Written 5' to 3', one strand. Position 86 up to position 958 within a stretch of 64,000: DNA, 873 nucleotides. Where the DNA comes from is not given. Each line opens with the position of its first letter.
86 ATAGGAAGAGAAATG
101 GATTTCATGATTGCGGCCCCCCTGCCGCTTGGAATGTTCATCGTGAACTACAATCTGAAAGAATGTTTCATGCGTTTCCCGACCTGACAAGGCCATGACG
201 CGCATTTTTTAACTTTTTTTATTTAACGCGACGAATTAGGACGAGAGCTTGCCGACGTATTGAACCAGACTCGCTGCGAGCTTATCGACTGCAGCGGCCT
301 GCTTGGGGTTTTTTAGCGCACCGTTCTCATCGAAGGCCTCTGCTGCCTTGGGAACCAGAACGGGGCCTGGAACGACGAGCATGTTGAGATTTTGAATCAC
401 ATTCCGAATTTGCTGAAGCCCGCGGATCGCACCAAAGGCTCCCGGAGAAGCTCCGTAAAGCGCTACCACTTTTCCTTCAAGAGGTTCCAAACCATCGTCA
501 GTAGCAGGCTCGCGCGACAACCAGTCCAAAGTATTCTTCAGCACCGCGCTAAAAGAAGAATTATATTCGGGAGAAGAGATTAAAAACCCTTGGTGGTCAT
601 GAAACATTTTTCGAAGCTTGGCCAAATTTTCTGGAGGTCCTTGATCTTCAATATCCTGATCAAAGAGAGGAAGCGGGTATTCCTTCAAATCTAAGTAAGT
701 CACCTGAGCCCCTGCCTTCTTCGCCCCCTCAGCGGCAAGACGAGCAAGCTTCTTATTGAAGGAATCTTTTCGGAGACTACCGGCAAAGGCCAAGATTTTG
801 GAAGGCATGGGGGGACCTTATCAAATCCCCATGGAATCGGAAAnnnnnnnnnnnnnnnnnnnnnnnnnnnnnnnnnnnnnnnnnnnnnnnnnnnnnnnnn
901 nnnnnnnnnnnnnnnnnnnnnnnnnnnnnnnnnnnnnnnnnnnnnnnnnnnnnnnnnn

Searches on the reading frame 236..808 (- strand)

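Call 48: search_protein_families(library=pfam, proteins=[window:236-808:-], max_evalue=0.001)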
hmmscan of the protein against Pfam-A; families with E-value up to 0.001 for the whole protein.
window:236-808:- (190 aa): 2 families
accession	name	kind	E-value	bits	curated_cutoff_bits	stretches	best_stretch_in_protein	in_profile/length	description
PF03358.20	FMN_red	-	9.1e-44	149.1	24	1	4-155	2-150/152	NADPH-dependent FMN reductase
PF02525.22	Flavodoxin_2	-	1.9e-11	44.5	27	1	4-121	2-134/198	Flavodoxin-like fold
